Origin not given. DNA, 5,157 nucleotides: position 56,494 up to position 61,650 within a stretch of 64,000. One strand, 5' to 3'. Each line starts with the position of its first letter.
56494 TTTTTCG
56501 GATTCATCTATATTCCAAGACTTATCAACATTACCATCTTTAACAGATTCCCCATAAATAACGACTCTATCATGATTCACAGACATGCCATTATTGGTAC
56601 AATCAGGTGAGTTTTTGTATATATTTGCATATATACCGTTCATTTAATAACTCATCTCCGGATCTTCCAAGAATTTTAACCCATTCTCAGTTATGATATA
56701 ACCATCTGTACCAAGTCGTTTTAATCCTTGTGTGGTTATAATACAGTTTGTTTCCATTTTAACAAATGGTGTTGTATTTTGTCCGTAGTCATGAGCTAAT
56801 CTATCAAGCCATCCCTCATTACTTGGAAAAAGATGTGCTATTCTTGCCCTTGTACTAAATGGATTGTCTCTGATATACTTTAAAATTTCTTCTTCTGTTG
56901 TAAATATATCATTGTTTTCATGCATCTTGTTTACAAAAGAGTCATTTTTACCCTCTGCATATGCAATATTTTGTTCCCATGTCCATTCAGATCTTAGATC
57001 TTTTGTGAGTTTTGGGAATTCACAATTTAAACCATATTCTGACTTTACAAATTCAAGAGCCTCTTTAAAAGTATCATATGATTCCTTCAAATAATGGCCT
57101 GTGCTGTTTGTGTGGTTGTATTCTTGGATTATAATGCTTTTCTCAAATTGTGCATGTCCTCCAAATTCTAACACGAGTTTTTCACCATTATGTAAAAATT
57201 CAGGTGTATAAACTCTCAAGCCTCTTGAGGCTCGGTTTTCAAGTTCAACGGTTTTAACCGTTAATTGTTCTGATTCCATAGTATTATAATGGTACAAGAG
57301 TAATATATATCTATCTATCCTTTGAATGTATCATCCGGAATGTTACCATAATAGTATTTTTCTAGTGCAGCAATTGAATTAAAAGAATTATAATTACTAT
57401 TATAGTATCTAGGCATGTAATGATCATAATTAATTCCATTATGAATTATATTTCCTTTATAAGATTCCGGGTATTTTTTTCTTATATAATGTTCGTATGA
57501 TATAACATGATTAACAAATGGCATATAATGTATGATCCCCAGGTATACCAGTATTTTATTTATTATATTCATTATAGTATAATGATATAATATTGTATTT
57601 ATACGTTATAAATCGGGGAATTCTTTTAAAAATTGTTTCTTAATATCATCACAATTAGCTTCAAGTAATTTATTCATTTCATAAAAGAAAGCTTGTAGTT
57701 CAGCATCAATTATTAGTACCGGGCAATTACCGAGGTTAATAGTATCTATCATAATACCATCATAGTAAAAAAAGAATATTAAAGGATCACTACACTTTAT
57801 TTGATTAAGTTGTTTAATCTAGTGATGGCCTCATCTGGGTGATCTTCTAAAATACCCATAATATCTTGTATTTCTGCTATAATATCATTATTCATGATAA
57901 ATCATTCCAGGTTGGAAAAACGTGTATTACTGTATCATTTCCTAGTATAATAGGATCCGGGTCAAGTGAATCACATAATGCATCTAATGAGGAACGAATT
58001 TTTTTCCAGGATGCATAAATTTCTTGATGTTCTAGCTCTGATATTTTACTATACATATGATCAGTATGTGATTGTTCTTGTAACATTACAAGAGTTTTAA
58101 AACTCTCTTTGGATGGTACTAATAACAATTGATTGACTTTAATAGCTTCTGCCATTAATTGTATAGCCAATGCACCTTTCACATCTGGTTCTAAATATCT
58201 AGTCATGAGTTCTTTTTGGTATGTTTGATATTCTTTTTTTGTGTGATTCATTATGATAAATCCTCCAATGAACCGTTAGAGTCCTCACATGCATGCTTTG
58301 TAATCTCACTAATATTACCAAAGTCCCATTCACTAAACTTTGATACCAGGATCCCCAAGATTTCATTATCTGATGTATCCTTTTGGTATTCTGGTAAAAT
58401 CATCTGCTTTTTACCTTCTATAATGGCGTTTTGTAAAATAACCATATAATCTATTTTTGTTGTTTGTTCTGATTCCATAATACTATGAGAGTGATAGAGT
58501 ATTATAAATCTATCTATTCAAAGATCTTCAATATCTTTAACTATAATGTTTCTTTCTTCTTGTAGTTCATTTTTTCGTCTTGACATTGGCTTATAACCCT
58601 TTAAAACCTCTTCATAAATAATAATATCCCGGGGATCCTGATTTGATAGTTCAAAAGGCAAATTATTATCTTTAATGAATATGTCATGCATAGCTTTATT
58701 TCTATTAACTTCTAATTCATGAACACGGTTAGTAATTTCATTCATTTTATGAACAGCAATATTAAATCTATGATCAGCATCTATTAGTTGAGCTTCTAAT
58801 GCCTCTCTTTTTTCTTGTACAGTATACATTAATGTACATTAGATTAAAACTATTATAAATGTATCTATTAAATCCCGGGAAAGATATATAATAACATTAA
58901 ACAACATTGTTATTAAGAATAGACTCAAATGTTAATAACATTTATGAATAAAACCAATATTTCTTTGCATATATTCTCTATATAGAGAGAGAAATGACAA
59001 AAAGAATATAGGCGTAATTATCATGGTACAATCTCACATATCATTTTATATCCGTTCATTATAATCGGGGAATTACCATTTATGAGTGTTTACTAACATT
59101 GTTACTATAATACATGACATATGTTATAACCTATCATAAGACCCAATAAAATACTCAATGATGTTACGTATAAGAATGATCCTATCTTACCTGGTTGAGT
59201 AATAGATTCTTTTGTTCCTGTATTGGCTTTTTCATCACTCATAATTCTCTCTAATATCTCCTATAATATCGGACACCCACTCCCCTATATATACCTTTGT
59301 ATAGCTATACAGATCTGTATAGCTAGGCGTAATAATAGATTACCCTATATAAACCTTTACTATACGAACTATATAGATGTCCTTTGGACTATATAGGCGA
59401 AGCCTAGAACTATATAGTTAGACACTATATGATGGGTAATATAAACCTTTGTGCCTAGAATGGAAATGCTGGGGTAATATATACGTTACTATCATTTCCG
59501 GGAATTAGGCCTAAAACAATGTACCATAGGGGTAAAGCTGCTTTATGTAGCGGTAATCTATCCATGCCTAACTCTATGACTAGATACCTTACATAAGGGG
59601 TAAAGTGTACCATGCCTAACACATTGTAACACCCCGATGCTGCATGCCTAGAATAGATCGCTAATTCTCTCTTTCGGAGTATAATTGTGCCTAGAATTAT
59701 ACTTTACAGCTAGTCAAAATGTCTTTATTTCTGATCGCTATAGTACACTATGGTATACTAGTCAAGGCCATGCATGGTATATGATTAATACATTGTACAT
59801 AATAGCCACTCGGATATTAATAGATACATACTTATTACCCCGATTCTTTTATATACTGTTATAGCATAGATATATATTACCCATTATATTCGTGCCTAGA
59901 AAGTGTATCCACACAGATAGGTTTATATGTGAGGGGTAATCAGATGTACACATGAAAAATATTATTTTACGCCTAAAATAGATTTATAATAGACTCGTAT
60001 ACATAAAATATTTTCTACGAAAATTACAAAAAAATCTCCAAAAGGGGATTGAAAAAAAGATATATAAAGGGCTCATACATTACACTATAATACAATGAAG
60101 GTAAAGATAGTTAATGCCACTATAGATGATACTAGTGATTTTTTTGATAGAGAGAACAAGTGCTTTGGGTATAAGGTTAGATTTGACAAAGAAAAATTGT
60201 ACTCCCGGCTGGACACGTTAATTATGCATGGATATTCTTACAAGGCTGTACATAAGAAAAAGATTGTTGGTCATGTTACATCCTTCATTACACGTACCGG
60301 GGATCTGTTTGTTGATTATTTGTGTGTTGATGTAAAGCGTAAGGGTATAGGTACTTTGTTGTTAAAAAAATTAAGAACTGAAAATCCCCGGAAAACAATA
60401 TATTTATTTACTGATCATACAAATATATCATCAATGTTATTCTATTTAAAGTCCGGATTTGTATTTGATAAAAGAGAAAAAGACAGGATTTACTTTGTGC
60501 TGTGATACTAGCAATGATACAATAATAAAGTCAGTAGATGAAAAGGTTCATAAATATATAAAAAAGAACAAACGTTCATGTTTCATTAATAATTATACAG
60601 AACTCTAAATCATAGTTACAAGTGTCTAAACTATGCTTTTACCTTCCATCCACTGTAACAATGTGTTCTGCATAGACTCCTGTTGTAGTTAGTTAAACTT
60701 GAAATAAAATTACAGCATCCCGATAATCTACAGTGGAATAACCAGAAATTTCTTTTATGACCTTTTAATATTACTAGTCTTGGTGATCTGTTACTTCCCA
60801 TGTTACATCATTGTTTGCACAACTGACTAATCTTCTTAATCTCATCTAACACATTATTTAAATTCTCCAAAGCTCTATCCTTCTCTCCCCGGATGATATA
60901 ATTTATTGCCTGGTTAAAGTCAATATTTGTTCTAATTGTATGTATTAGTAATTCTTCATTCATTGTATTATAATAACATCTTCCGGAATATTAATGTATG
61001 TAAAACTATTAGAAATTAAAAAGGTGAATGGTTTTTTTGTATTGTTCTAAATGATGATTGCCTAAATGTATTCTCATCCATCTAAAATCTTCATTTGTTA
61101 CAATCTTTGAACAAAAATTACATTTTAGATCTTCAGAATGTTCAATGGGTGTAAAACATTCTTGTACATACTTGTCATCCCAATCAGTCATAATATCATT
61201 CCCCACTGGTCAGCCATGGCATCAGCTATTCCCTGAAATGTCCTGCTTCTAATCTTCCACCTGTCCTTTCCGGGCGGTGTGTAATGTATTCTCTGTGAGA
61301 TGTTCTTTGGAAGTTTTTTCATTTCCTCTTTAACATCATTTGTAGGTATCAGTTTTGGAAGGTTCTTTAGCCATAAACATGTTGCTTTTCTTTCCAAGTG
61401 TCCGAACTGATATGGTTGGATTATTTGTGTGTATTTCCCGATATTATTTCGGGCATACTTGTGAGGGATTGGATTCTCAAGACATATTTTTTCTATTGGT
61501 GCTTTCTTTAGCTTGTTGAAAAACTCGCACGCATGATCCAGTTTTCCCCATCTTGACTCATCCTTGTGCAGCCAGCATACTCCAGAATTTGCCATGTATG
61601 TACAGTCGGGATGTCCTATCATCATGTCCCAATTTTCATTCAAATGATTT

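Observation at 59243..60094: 850-bp gene-free stretch packed with two GC-rich short motifs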

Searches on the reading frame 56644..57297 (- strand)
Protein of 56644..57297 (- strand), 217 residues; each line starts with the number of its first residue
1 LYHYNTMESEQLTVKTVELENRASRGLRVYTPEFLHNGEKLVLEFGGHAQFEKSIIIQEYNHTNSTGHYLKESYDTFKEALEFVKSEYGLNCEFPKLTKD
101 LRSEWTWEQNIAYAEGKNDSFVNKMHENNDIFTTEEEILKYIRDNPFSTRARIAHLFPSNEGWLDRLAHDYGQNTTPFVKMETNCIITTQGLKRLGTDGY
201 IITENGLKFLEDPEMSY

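Call 11: search_protein_families(library=pfam, proteins=[window:56644-57297:-], max_evalue=0.01)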
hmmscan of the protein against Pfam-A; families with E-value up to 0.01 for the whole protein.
window:56644-57297:- (217 aa): 0 families

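Call 18: search_protein_families(library=phrogs, proteins=[window:56644-57297:-], max_evalue=0.01)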
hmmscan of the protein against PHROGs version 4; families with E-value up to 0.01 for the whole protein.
window:56644-57297:- (217 aa): 0 families

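Call 85: search_protein_families(library=pfam, proteins=[window:56644-57297:-], max_evalue=1)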
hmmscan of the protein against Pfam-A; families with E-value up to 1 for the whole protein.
window:56644-57297:- (217 aa): 0 families

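Call 93: predict_structure(protein=window:56644-57297:-)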
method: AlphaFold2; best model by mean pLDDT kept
length: 217 residues; sequences in the alignment: 1
mean_pLDDT: 37.9   pTM: 0.30
mean pLDDT of the five models: 37.9, 37.3, 35.7, 33.5, 29.7
residues with pLDDT >= 90: 0; 70-90: 0; 50-70: 21; < 50: 196
segments of 3 or more residues with pLDDT < 50: 1-73, 95-139, 141-189, 191-217
pLDDT, mean of each block of 10 residues (from residue 1): 24 31 30 27 26 24 32 51 54 46 42 39 38 48 43 41 39 35 45 47 38 34
secondary structure, 60 per line:
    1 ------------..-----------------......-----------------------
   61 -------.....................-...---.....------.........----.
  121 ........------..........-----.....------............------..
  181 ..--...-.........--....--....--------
elements in order: H32-37 H68-88 E90-92 E96-100 H107-115 H120-128 H135-144 H150-154 H161-172 E179-182 E185-187 H189-197 E200-203 E206-209
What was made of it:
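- On Transcriptional operator/promoter control region: The AlphaFold model of the 217-aa neighbour is unusable at pLDDT 38 (call 93).
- Pfam found nothing, and the AlphaFold model of the 217-aa neighbour had pLDDT 38 (calls 11, 85, 93).
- Tried and rejected: It was unusable at pLDDT 38 (call 93).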

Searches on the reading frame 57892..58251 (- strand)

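Call 11: search_protein_families(library=pfam, proteins=[window:57892-58251:-], max_evalue=0.01)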
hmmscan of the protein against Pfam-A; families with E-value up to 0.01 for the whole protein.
window:57892-58251:- (119 aa): 0 families

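Call 18: search_protein_families(library=phrogs, proteins=[window:57892-58251:-], max_evalue=0.01)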
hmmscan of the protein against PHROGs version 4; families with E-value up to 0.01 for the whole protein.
window:57892-58251:- (119 aa): 0 families

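Call 85: search_protein_families(library=pfam, proteins=[window:57892-58251:-], max_evalue=1)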
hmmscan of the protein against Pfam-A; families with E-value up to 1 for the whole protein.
window:57892-58251:- (119 aa): 1 family
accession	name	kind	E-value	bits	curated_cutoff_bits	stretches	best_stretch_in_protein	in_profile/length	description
PF23436.1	RabGap-TBC_2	-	0.089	12.9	27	1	39-92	29-82/214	RabGAP TBC domain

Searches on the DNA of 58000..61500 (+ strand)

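Call 8: search_dna_similar(query=window:58000-61500:+, collection=phages, mode=distant)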
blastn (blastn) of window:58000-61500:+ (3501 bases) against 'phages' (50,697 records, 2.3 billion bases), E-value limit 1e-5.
Records with a match: 1; places in all: 1; records where one place covers at least 80% of the query: 0.
Best place of each record, by identity: 60-80% 1.
By first word of the organism name: Arthrobacter 1.
By host as written in the record: Arthrobacter globiformis B-2979 1.
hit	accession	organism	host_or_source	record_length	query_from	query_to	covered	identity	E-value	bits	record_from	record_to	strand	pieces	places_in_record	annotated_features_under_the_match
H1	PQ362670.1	Arthrobacter phage Piku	Arthrobacter globiformis B-2979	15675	3358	3443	2%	75.6%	4e-6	62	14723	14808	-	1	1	20: DNA methyltransferase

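Call 31: search_rna_families(source=window, start=58700, end=60200, threshold=evalue, max_evalue=5)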
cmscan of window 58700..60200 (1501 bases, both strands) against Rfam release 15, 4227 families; matches with E-value up to 5: 6.
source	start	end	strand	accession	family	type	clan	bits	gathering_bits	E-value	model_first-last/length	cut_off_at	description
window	60032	60055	-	RF01354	CRISPR-DR45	Gene; CRISPR;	-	24.9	37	0.14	1-24/24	no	CRISPR RNA direct repeat element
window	59103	59201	+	RF00353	snoR31_Z110_Z27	Gene; snRNA; snoRNA; CD-box;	-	22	45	4.7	1-97/97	no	Small nucleolar RNA snoR31/Z110/Z27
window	58746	58826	+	RF00280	SNORD51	Gene; snRNA; snoRNA; CD-box;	CL00054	20.6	50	1.8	1-79/79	no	Small nucleolar RNA SNORD51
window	60013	60069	+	RF02098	DGCR5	Gene; lncRNA;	-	20.5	50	0.65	1-49/49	no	DiGeorge syndrome critical region gene 5 conserved region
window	60029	60055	-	RF01338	CRISPR-DR25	Gene; CRISPR;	CL00014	18.3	36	2.3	1-25/25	no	CRISPR RNA direct repeat element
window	59203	59280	+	RF02706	TeloSII_ncR30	Gene; sRNA;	-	13.4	86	3.2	1-226/226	no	TeloSII non coding RNA 30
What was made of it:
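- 60029..60055 (.): Hairpin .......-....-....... between the array and the GNAT promoter. Weak CRISPR-DR45 hit, E=0.14 and below the gathering score (call 31).
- On CRISPR mini-array: There is only a single weak DR-like hairpin at 60029-60055, E=0.14 (call 31).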

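Call 103: search_dna_similar(query=window:59243-60094:+, collection=plasmids, mode=distant, max_evalue=0.01)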
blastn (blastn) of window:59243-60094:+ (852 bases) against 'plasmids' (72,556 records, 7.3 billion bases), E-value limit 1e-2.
No match.

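Call 104: search_dna_similar(query=window:59243-60094:+, collection=phages, mode=distant, max_evalue=0.01)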
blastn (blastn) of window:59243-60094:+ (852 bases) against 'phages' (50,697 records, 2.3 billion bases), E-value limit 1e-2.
No match.
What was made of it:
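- Tried and rejected: BLASTN of the region against phages and plasmids found nothing (calls 8, 103, 104).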

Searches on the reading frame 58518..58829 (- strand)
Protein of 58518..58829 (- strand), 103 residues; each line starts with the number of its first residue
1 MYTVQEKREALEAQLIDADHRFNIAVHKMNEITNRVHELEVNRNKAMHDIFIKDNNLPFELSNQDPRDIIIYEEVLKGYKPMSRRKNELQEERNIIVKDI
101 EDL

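Call 11: search_protein_families(library=pfam, proteins=[window:58518-58829:-], max_evalue=0.01)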
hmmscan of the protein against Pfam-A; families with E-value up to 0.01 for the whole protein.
window:58518-58829:- (103 aa): 1 family
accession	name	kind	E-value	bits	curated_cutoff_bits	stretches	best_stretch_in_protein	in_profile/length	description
PF15796.10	KELK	-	0.008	17.1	27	0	3-47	25-69/80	KELK-motif containing domain of MRCK Ser/Thr protein kinase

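Call 14: find_related_loci(query=window:58518-58829:-, collection=viral_contigs, flank=10000)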
Query window:58518-58829:- (103 aa) in viral_contigs; peptide patterns used: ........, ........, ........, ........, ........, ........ (x = any residue, [..] = any of these).
6 stretches matched a pattern, but none encodes a relative of the query by tblastn (E <= 1e-3).

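Call 18: search_protein_families(library=phrogs, proteins=[window:58518-58829:-], max_evalue=0.01)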
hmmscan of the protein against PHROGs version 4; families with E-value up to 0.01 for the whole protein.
window:58518-58829:- (103 aa): 1 family
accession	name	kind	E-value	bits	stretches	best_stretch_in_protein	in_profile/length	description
phrog_11289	-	unknown function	0.0034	18.4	0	21-61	8-48/95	-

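Call 85: search_protein_families(library=pfam, proteins=[window:58518-58829:-], max_evalue=1)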
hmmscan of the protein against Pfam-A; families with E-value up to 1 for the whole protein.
window:58518-58829:- (103 aa): 2 families
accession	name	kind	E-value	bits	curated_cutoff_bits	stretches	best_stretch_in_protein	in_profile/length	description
PF15796.10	KELK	-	0.008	17.1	27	1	3-47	25-69/80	KELK-motif containing domain of MRCK Ser/Thr protein kinase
PF14533.12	USP7_C2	-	0.031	14.5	29.4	1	9-80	5-77/204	Ubiquitin-specific protease C-terminal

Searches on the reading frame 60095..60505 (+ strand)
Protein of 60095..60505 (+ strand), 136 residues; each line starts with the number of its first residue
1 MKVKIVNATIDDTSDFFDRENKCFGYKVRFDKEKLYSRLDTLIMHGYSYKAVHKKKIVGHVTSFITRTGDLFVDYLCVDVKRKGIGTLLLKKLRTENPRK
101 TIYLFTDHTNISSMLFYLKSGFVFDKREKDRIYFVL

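Call 11: search_protein_families(library=pfam, proteins=[window:60095-60505:+], max_evalue=0.01)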
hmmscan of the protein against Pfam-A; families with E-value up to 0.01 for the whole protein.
window:60095-60505:+ (136 aa): 3 families
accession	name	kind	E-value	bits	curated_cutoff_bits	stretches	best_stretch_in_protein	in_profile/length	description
PF00583.31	Acetyltransf_1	-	3.8e-06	27.6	20.7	1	41-122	28-116/116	Acetyltransferase (GNAT) family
PF13673.13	Acetyltransf_10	-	9.5e-06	26.1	23.6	1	30-129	17-114/128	Acetyltransferase (GNAT) domain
PF13508.13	Acetyltransf_7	-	8.7e-05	23.3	27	1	51-123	8-83/84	Acetyltransferase (GNAT) domain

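Call 13: find_related_loci(query=window:60095-60505:+, collection=viral_contigs, flank=10000)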
Query window:60095-60505:+ (136 aa) in viral_contigs; peptide patterns used: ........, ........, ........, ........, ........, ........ (x = any residue, [..] = any of these).
3 stretches matched a pattern, but none encodes a relative of the query by tblastn (E <= 1e-3).
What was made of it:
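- Tried and rejected: GNAT and the 103-aa protein had no relatives in IMG/VR (calls 13, 14).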

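Call 15: find_encoding_contigs(protein=window:60095-60505:+, flank=10000, max_places=10)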
Protein window:60095-60505:+ (136 aa): no gene with exactly this product is on record in the collection.

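Call 18: search_protein_families(library=phrogs, proteins=[window:60095-60505:+], max_evalue=0.01)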
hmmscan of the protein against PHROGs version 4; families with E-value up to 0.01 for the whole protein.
window:60095-60505:+ (136 aa): 3 families
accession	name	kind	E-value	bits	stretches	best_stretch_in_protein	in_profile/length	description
phrog_3810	-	other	4.5e-05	24.5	1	46-125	58-145/155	acetyltransferase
phrog_7861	-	other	0.00038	21.1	1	78-128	63-113/159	acetyltransferase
phrog_1249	-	other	0.0012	19.6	1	8-128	13-152/180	acetyltransferase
